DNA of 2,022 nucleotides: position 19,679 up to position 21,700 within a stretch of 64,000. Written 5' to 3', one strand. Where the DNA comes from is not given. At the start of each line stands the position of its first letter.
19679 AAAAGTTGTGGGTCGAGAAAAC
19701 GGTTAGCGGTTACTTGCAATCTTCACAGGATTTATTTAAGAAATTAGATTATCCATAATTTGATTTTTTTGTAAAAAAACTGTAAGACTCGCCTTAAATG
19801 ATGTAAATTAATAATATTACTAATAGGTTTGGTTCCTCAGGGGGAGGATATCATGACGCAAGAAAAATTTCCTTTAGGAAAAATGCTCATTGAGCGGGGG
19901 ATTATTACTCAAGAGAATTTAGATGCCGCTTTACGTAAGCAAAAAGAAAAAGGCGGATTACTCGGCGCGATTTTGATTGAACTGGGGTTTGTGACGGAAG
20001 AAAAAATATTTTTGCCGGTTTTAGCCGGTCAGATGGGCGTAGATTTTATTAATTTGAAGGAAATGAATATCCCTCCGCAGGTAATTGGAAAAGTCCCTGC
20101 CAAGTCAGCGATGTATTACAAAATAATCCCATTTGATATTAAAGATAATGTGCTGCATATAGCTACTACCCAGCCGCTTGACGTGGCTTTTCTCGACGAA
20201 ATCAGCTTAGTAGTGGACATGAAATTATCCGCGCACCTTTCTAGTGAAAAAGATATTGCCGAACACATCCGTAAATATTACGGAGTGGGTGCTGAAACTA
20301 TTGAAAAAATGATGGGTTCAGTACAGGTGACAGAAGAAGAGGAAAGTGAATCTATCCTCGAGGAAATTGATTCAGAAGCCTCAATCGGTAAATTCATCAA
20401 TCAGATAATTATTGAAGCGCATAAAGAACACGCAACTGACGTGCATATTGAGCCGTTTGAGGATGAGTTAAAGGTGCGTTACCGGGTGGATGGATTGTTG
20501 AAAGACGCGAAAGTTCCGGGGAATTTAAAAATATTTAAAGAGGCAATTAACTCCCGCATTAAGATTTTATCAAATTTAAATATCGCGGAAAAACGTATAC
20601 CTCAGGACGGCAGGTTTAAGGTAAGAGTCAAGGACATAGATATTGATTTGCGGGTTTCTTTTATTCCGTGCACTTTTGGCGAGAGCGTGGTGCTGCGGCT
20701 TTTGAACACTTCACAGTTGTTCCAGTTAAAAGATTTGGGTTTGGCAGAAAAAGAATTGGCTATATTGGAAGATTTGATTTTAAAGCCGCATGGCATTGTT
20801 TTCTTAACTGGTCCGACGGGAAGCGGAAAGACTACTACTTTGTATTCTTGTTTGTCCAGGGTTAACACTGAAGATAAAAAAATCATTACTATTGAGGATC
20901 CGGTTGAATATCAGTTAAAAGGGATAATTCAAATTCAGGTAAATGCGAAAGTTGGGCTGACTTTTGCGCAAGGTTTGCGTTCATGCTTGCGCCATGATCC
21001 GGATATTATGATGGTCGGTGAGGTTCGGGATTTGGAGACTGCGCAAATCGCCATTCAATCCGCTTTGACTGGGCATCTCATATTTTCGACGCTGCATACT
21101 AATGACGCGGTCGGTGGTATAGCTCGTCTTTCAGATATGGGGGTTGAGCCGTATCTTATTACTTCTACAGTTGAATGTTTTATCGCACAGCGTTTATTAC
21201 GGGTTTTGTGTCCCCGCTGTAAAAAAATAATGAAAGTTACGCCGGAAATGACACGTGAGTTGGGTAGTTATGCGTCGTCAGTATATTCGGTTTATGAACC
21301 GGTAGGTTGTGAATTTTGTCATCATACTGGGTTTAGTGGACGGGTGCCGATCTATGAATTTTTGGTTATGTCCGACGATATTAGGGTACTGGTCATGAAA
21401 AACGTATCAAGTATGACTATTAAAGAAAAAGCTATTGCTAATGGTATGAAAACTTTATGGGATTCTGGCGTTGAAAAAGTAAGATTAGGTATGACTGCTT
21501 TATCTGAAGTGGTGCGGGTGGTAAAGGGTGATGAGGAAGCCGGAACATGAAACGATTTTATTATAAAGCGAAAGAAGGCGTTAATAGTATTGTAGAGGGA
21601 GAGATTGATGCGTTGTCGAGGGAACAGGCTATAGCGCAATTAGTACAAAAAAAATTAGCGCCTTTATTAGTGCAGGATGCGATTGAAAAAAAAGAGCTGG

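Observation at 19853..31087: Contiguous 12-gene secretion/pilus operon that mixes T2SS (GspG-K pseudopilins) with MSHA/T4aP-type assembly parts and lacks a prepilin peptidase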

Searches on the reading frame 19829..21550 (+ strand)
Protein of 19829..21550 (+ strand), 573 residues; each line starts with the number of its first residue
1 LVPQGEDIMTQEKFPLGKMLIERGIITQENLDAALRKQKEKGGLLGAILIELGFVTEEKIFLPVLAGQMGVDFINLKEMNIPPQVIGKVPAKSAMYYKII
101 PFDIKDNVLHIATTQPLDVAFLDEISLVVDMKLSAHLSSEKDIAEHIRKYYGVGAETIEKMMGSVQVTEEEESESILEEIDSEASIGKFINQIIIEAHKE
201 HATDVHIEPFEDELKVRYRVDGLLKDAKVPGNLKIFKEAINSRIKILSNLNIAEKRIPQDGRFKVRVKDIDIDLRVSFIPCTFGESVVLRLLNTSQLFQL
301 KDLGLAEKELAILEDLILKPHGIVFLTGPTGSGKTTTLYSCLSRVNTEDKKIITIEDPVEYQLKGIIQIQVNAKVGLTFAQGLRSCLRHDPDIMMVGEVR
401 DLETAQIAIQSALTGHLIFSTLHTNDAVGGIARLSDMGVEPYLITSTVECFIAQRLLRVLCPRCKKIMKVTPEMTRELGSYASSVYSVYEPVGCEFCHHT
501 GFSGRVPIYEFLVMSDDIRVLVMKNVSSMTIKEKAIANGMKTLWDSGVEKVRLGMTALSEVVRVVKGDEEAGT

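Call 4: search_protein_families(library=pfam, proteins=[window:19829-21550:+], max_evalue=0.01)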
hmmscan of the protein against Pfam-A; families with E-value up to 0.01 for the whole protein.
window:19829-21550:+ (573 aa): 11 families
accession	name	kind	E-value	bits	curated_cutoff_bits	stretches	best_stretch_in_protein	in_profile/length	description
PF00437.27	T2SSE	-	7.8e-131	436.5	24.9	1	181-563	3-370/370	Type II/IV secretion system protein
PF05157.20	MshEN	-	1.6e-15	57.3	23.1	1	70-154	2-87/90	MshEN domain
PF13401.12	AAA_22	-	0.00023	21.9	27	1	321-367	5-51/130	AAA domain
PF20720.3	nSTAND3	-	0.00071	19.7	27.2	1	317-360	13-56/155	Novel STAND NTPase 3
PF25199.1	nSTAND_NTPase5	-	0.00097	19.4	34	1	321-361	41-82/145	Novel STAND NTPase 5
PF13191.12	AAA_16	-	0.0021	19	32.6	1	307-351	6-52/167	AAA ATPase domain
PF13604.12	AAA_30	-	0.0021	18.2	27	0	310-352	7-49/191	AAA domain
PF12775.13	AAA_7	-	0.0032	17.5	25.8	1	312-355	24-67/181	P-loop containing dynein motor region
PF13173.12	AAA_14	-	0.0034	17.8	27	0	322-361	3-43/129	AAA domain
PF01637.24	ATPase_2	-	0.0037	17.6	33.2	1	307-363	5-62/225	ATPase domain predominantly from Archaea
PF00005.33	ABC_tran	-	0.0041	18.2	25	0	317-357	7-47/137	ABC transporter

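Call 6: search_protein_families(library=ncbifam, proteins=[window:19829-21550:+], max_evalue=0.01)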
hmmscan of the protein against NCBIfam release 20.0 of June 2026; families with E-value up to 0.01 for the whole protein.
window:19829-21550:+ (573 aa): 29 families (the best 25 are shown)
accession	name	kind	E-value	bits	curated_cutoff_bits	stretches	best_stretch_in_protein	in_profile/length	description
TIGR02533.1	type_II_gspE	equivalog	7.9e-178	592.1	630.25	1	89-564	4-485/486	type II secretion system ATPase GspE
TIGR02538.1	type_IV_pilB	equivalog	4.1e-169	563.8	675.65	1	16-565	2-562/564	type IV-A pilus assembly ATPase PilB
NF053534.1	T4PilAsmATPsTfpB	equivalog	2.9e-134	448.6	850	1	61-565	68-582/584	type IV pilus assembly ATPase TfpB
NF007755.0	PRK10436.1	equivalog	1.3e-130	436.2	617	1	97-566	17-460/465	type II secretion system protein GspE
NF041000.1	ATPase_ComGA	equivalog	5.7e-79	264.9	300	1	192-458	2-266/267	competence type IV pilus ATPase ComGA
TIGR01420.1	pilT_fam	subfamily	1.5e-51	175.6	319.1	1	190-437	2-242/343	PilT/PilU family type 4a pilus ATPase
TIGR02525.1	plasmid_TraJ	equivalog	8.2e-28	97.4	368.3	1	286-436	119-271/372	plasmid transfer ATPase TraJ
TIGR02524.1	dot_icm_DotB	equivalog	6.2e-22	78.3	463.3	1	315-436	128-258/358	Dot/Icm type IV secretion system ATPase DotB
NF008411.1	PRK11234.1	equivalog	5.2e-19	68.1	1170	1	13-179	481-650/723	cyclic di-3',5'-guanylate-activated glycosyltransferase NfrB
NF058587.1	archaellum_moto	equivalog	3.6e-18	65.6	550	1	297-436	251-395/527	archaellum flagellar ATPase motor FlaI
NF053729.1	c-di-GMP_motif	domain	1.6e-17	63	38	1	15-60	1-46/53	cyclic di-GMP-binding domain-containing protein, MshE-related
TIGR02782.1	TrbB_P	equivalog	2.2e-16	60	304.55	1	306-437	122-255/303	P-type conjugative transfer ATPase TrbB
TIGR03819.1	heli_sec_ATPase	hypoth_equivalog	2.2e-14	53.4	373.15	1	286-457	141-320/340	TadA family conjugal transfer-associated ATPase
TIGR02788.1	VirB11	equivalog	5.9e-14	51.8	249.95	1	313-437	137-265/308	P-type DNA transfer ATPase VirB11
NF012033.0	PRK15489.1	equivalog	7.1e-13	47.6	537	1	7-154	484-630/703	glycosyl transferase family protein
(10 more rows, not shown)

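Call 36: search_solved_structures(query=window:19853-21547:+, max_evalue=1e-20)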
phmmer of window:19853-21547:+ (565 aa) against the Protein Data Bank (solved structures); distinct sequences matched with E-value up to 1e-20: 21.
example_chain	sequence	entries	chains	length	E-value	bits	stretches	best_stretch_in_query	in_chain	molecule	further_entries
6f8l_G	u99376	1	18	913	3e-147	494.8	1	6-554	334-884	Type IV pilus assembly protein PilF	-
5zfr_A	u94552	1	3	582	4.1e-131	441.6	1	7-560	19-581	Type IV pilus biogenesis ATPase PilB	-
3jc8_Ba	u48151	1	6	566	5.4e-130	437.9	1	8-555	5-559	Type IV-A pilus assembly ATPase PilB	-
6olj_C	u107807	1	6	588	1.4e-128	433.2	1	7-560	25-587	Type IV pilus biogenesis ATPase PilB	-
5tsg_B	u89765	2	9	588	2.2e-128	432.6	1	7-560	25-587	Type IV pilus biogenesis ATPase PilB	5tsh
4ksr_A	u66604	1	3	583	3.9e-112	378.9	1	163-560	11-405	Type II secretion system protein E, Hemolysin-coregulated protein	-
4kss_A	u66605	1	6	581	4.1e-112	378.8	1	163-559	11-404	Type II secretion system protein E, hemolysin-coregulated protein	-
1p9r_A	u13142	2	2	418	2.4e-111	376.3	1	163-556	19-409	General secretion pathway protein E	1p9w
4pht_A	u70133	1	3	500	2.4e-111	376.3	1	160-558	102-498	General secretory pathway protein E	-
5oiu_A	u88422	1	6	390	1.8e-107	363.6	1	173-554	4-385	Type IV pilus assembly protein PilF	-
6ejf_A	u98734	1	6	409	7.2e-107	361.5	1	179-554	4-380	Type IV pilus assembly protein PilF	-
5it5_F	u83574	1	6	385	9.8e-107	361.1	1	179-554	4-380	ATP binding motif-containing protein PilF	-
2ewv_A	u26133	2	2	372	4.1e-32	114.9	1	279-430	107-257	twitching motility protein PilT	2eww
2gsz_A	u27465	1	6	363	4.5e-32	114.7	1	280-430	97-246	twitching motility protein PilT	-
2eyu_A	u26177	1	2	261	1.7e-31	112.8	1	289-430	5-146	twitching motility protein PilT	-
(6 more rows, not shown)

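Call 73: search_dna_similar(query=window:19853-21547:+, collection=plasmids, mode=protein, max_rows=60, rows=best)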
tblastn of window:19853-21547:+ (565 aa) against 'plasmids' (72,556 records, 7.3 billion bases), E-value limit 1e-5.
The search stops at 5000 records and this limit was reached: more records match than are counted here, and every count below describes the 5000 best-scoring records only.
Records with a match: at least 5000; places in all: 7849; records where one place covers at least 80% of the query: 77.
Best place of each record, by identity: <60% 5000.
By first word of the organism name: Escherichia 2279; Salmonella 530; Klebsiella 487; Pseudomonas 272; Acinetobacter 162; Vibrio 146; Shigella 144; Ralstonia 122; Serratia 112; Enterobacter 97; and 168 more.
By predicted mobility (MOB-suite, as given by PLSDB): conjugative 3339; non-mobilizable 1044; mobilizable 617.
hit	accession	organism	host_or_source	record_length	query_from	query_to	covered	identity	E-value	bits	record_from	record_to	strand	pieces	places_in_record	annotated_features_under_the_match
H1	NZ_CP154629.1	Acetoanaerobium noterae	cell culture,Sludge of a digestion ...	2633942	1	556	98%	42.4%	6e-124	409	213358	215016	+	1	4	none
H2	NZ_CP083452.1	Comamonas odontotermitis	cell culture,cucumber rhizosphere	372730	8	558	98%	41.4%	5e-122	403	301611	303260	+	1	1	gspE: type II secretion system ATPase GspE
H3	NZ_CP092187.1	Deinococcus sp. KNUC1210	Setaria viridis,cell ...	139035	7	556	97%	38.8%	7e-109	365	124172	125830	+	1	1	ATPase, T2SS/T4P/T4SS family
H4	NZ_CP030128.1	Indioceanicola profundi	sediment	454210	69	558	87%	42.9%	8e-122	402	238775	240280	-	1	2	ATPase, T2SS/T4P/T4SS family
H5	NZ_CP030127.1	Indioceanicola profundi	sediment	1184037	8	557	97%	37.7%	2e-104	352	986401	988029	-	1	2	none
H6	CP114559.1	Candidatus Manganitrophus sp.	activated carbon metagenome,metagenomic ...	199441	8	558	98%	37.3%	7e-110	368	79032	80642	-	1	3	ATPase, T2SS/T4P/T4SS family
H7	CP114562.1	Candidatus Manganitrophus sp.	activated carbon metagenome,metagenomic ...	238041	8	558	98%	37.3%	7e-110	368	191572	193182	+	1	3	ATPase, T2SS/T4P/T4SS family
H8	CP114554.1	Candidatus Manganitrophus sp.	activated carbon metagenome,metagenomic ...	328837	8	558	98%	37.3%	8e-110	368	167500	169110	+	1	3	ATPase, T2SS/T4P/T4SS family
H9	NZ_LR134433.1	Legionella adelaidensis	environmental,Cooling tower water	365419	5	562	99%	36.6%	1e-94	324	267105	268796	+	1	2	GspE/PulE family protein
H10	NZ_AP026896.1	Aeromonas caviae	Microbe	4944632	5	558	98%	36.0%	4e-94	322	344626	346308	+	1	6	none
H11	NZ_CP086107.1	Skermanella mucosa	single cell,crude oil contaminated ...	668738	91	558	83%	42.1%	4e-104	351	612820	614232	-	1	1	ATPase, T2SS/T4P/T4SS family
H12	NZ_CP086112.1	Skermanella rosea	single cell,hydrocarbon-contaminated ...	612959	91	558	83%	42.1%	6e-104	351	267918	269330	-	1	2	ATPase, T2SS/T4P/T4SS family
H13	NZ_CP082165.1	Bradyrhizobium sp. 186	Acmispon strigosus,cell culture,root ...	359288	62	557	88%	39.6%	2e-102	347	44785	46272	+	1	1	GspE/PulE family protein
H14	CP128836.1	Rossellomorea sp. AcN35-11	-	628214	11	554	96%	35.7%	4e-81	399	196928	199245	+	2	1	GspE/PulE family protein | PilT/PilU family type 4a pilus ATPase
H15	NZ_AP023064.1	Nitratiruptor sp. YY08-26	-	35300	180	556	67%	51.5%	1e-110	370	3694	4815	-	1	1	GspE/PulE family protein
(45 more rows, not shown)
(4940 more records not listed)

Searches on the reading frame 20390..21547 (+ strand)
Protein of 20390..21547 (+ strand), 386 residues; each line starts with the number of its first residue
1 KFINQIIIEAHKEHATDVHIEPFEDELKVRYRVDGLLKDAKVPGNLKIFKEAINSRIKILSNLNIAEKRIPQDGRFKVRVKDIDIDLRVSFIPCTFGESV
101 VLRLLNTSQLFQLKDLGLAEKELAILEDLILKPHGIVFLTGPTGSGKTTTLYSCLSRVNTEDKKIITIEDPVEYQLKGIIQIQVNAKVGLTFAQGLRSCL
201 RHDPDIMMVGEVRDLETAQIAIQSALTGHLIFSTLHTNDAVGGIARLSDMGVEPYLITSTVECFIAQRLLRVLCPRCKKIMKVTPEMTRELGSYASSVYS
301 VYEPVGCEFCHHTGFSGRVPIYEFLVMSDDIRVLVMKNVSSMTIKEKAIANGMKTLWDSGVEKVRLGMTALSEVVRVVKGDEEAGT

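Call 74: search_protein_families(library=ncbifam, proteins=[window:20390-21547:+], max_evalue=1e-90)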
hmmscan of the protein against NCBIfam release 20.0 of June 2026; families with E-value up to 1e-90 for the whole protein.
window:20390-21547:+ (386 aa): 4 families
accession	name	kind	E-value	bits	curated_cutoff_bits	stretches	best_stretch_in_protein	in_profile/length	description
TIGR02533.1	type_II_gspE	equivalog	6.6e-167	556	630.25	1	1-377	111-485/486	type II secretion system ATPase GspE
TIGR02538.1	type_IV_pilB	equivalog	9e-149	496.7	675.65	1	1-378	183-562/564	type IV-A pilus assembly ATPase PilB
NF053534.1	T4PilAsmATPsTfpB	equivalog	2.4e-126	422.5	850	1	7-378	209-582/584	type IV pilus assembly ATPase TfpB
NF007755.0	PRK10436.1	equivalog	4.7e-126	421.2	617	1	2-379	88-460/465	type II secretion system protein GspE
